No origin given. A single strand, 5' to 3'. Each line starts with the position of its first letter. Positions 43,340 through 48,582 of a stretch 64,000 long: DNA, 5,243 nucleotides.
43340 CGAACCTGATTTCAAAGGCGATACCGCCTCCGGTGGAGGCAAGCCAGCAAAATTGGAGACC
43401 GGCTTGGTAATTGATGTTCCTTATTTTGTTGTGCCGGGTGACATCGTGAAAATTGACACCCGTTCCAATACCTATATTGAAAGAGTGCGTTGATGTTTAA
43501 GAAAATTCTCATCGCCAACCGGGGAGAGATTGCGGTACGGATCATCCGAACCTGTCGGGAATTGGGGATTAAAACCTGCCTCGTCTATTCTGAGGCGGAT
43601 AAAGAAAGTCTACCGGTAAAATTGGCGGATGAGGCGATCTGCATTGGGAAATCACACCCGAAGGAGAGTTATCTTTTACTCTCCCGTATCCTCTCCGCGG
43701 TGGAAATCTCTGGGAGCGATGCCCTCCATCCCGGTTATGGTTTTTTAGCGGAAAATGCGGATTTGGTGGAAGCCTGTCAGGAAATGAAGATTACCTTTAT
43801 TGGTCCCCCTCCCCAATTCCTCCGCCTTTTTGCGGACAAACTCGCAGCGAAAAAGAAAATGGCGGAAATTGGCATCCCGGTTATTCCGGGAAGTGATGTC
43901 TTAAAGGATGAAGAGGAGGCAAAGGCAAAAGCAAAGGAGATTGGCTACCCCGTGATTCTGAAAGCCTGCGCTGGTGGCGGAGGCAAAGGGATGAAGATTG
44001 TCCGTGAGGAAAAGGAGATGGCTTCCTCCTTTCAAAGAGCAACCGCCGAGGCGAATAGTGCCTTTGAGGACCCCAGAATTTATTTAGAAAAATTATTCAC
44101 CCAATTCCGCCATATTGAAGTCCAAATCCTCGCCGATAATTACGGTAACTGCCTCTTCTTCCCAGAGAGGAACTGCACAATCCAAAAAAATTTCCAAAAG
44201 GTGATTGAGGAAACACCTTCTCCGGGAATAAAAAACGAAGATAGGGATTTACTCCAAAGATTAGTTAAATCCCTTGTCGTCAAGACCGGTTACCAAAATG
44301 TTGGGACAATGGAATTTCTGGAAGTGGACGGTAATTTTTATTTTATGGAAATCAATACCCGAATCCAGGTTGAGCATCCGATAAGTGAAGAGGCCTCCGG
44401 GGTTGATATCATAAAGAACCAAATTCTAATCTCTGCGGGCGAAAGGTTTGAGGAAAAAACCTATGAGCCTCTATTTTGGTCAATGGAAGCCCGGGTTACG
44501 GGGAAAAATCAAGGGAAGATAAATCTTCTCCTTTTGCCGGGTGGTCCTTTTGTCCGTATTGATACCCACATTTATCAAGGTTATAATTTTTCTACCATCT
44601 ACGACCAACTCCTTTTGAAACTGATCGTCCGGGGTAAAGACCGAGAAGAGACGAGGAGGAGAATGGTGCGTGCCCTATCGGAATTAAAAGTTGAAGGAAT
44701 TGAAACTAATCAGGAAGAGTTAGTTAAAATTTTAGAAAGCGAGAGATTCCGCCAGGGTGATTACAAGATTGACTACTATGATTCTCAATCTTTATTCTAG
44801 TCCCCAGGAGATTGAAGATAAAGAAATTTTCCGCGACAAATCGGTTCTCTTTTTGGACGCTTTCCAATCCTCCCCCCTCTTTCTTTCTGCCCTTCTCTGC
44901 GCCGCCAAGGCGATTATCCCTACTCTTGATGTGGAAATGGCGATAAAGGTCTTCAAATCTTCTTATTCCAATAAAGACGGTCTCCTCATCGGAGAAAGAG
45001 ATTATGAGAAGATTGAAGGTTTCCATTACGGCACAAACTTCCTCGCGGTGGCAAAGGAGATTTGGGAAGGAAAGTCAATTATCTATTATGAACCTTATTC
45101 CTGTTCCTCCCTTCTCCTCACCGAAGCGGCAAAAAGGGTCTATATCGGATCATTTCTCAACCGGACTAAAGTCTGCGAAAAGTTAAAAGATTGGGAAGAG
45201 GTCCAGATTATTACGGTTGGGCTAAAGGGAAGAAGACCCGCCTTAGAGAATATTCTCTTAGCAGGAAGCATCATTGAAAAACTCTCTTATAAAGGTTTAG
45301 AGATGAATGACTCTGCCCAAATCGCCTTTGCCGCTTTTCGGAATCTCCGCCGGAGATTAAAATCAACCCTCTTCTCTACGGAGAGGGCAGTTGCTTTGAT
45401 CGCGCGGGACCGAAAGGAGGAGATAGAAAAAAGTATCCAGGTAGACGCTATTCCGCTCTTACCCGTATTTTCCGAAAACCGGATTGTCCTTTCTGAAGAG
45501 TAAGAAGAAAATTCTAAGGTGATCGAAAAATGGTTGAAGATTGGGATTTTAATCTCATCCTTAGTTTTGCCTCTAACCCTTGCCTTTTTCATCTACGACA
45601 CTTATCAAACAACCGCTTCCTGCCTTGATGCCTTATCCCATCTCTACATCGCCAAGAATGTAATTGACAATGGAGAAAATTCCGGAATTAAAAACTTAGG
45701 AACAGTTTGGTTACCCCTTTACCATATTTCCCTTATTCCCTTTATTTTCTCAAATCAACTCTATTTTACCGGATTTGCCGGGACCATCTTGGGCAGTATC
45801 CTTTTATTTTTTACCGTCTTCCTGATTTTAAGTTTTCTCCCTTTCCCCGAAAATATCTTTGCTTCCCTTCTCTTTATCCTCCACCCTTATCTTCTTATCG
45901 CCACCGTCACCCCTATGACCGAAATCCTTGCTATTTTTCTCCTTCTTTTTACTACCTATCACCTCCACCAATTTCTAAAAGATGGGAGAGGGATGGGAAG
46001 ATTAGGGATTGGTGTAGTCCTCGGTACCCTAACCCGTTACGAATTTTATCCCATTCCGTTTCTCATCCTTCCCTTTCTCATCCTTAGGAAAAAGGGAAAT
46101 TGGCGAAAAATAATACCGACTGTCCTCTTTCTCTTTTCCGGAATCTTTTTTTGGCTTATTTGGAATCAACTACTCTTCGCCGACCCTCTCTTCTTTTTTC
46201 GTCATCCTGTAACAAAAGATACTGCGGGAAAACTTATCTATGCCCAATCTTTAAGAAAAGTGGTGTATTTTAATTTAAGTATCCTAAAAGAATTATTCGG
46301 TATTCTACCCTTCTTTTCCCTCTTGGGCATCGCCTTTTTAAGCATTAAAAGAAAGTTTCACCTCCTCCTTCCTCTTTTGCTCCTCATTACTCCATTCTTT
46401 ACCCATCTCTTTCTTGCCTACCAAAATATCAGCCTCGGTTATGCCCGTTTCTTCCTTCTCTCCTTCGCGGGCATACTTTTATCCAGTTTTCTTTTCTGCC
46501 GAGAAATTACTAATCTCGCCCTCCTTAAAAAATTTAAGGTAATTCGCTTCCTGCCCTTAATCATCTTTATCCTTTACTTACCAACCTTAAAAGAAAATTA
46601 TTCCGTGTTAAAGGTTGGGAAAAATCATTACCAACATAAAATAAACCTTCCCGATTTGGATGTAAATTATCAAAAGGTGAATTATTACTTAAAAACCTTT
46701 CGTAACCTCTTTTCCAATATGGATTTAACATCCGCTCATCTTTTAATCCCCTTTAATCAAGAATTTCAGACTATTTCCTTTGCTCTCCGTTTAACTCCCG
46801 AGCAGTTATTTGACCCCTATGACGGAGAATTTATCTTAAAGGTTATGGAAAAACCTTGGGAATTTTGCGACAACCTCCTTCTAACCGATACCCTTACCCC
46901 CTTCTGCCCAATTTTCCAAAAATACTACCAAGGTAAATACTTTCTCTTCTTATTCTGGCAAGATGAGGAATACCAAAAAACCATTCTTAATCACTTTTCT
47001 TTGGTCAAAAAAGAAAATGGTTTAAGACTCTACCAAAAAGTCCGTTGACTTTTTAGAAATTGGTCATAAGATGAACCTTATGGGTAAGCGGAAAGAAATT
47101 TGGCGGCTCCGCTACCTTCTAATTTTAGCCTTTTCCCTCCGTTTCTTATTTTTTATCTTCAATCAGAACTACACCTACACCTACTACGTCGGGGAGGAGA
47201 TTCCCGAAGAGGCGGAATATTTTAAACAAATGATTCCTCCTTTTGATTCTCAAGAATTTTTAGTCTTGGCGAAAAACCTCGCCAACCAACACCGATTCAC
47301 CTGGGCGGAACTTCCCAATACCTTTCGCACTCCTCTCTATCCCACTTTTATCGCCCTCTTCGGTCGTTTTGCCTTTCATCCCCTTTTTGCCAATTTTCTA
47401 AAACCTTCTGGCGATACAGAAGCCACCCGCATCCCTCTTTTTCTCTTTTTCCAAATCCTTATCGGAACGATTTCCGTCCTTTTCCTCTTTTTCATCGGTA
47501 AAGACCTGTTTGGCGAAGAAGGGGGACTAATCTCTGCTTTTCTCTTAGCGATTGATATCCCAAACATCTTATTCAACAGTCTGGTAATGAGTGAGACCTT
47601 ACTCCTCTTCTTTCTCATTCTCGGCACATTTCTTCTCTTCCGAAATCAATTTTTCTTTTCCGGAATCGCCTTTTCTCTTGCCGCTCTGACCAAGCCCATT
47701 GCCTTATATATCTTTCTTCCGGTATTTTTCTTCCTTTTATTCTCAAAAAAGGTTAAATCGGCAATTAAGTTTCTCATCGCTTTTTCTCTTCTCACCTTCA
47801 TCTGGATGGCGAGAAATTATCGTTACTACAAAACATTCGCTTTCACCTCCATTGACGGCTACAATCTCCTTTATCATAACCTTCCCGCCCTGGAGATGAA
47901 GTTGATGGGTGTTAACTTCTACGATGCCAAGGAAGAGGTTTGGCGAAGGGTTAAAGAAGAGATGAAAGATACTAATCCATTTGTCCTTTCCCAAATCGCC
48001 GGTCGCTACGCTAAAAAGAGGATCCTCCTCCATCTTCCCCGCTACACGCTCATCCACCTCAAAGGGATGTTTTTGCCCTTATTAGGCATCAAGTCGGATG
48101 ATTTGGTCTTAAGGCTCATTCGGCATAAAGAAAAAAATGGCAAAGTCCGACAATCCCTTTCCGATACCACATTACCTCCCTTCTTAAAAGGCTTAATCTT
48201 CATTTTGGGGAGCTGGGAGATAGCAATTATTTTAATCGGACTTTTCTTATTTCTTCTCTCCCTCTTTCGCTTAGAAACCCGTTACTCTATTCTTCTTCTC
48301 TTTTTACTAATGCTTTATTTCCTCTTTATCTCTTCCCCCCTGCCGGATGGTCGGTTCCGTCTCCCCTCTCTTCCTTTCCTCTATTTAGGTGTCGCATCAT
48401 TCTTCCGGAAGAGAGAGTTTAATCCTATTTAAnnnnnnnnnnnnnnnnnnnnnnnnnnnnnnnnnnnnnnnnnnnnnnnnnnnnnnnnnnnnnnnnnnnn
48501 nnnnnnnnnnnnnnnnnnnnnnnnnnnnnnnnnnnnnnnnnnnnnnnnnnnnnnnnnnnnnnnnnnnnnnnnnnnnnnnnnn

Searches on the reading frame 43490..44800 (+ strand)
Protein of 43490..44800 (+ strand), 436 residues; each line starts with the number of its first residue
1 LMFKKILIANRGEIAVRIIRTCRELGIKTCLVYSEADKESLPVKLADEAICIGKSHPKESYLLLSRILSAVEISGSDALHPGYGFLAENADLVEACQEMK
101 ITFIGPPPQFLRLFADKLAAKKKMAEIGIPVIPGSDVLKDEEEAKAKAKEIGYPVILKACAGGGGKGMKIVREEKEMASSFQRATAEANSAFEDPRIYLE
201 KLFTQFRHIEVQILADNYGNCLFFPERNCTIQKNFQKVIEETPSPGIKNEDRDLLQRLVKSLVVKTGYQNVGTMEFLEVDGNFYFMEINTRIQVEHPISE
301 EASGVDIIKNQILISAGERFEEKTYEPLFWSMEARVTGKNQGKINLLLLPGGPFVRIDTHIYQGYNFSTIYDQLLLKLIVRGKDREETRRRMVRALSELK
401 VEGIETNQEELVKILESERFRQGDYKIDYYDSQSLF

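Call 68: search_protein_families(library=pfam, proteins=[window:43490-44800:+], max_evalue=0.00001)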
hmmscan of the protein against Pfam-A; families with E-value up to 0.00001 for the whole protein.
window:43490-44800:+ (436 aa): 6 families
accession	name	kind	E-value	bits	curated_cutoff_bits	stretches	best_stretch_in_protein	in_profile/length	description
PF02786.22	CPSase_L_D2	-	1.1e-65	221.5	19.8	1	116-322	1-210/211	Carbamoyl-phosphate synthase L chain, ATP binding domain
PF00289.28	Biotin_carb_N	-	2.6e-42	144.2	25.5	1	2-110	1-109/110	Biotin carboxylase, N-terminal domain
PF02785.25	Biotin_carb_C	-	1e-24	87.2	32.4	1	340-429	16-105/108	Biotin carboxylase C-terminal domain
PF02222.28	ATP-grasp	-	6.9e-12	45.8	27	1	126-291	5-162/179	ATP-grasp domain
PF07478.18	Dala_Dala_lig_C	-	1e-06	28.8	24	1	127-290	5-174/204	D-ala D-ala ligase C-terminus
PF02655.19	ATP-grasp_3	-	2e-06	28.4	23.2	1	115-293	2-158/160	ATP-grasp domain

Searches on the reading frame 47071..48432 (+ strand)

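Call 42: search_protein_families(library=pfam, proteins=[window:47071-48432:+], max_evalue=0.001)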
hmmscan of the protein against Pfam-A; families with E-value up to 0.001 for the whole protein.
window:47071-48432:+ (453 aa): 1 family
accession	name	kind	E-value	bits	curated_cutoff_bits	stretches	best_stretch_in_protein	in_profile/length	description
PF13231.12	PMT_2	-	2e-08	35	26.1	1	125-243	25-154/160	Dolichyl-phosphate-mannose-protein mannosyltransferase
